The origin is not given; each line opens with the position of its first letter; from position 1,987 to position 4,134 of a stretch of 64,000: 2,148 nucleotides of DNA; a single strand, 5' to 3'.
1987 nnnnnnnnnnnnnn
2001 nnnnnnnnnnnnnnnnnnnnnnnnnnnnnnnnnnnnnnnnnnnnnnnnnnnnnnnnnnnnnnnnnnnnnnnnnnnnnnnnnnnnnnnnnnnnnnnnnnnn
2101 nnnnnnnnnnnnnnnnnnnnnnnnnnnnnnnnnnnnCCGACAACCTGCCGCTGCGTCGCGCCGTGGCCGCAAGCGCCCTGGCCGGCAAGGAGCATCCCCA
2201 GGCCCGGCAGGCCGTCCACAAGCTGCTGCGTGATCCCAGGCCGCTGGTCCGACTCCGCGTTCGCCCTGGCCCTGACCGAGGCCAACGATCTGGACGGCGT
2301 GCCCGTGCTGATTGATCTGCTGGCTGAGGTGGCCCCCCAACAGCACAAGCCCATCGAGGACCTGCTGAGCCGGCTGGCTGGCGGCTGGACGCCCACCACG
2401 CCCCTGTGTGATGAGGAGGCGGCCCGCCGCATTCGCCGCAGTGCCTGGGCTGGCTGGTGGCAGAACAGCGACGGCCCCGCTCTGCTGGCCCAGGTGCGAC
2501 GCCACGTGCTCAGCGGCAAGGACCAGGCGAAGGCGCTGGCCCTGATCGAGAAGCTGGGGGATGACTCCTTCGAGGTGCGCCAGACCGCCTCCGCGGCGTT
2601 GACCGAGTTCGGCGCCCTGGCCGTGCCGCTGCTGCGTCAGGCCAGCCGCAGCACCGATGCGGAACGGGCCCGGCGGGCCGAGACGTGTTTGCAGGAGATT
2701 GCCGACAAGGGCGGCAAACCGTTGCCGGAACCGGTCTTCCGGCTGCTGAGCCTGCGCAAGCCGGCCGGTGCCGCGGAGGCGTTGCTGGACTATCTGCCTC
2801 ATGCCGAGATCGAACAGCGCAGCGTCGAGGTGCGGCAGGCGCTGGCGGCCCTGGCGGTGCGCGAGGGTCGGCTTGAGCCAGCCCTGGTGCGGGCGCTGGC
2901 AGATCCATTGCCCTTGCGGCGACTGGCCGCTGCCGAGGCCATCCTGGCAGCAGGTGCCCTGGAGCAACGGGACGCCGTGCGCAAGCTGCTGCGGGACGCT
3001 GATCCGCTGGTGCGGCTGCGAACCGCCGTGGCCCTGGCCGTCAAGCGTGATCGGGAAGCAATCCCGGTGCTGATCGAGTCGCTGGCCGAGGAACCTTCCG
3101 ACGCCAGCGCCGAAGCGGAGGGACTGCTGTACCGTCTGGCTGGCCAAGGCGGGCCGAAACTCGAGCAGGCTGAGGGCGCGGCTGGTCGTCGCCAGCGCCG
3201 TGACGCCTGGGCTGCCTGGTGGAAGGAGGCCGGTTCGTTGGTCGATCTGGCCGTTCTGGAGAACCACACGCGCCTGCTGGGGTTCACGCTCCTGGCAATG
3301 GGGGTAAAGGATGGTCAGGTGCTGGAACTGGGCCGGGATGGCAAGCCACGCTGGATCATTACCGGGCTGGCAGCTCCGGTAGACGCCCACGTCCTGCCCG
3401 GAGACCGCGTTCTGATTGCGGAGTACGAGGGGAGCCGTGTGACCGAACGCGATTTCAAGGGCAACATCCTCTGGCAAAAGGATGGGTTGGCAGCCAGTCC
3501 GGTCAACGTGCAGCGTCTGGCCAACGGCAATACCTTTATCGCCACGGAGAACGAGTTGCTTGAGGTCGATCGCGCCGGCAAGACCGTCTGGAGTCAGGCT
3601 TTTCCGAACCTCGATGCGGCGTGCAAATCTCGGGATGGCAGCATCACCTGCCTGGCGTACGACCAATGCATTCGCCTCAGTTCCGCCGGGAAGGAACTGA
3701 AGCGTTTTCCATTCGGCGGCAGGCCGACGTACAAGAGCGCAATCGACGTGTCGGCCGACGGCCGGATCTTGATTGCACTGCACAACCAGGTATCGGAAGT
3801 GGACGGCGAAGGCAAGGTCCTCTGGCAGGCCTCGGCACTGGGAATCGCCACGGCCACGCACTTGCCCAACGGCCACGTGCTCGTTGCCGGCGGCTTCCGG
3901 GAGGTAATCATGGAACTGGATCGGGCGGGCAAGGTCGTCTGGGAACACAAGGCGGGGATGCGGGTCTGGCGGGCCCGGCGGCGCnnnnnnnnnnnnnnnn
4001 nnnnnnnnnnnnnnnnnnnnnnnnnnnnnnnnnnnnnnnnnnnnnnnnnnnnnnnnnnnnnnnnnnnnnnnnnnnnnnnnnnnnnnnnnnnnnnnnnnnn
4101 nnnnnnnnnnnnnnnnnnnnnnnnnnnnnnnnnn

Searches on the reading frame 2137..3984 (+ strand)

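Call 30: search_protein_families(library=pfam, proteins=[window:2137-3984:+], max_evalue=0.001)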
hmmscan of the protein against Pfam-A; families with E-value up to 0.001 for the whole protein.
window:2137-3984:+ (616 aa): 5 families
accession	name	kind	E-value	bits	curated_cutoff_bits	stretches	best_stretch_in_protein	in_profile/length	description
PF13646.12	HEAT_2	-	7.6e-08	33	27.7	1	248-323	2-78/88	HEAT repeats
PF13360.13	PQQ_2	-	1.3e-07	31.9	27.6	0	360-487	96-233/233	Outer membrane protein assembly factor BamB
PF05935.17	Arylsulfotrans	-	0.00063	19.3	24.2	0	439-491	34-88/374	Arylsulfotransferase (ASST)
PF14269.12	Arylsulfotran_2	-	0.00083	19.3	27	0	575-606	269-300/301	Arylsulfotransferase (ASST)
PF02985.28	HEAT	-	0.00097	19.6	23.5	0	136-158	5-27/31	HEAT repeat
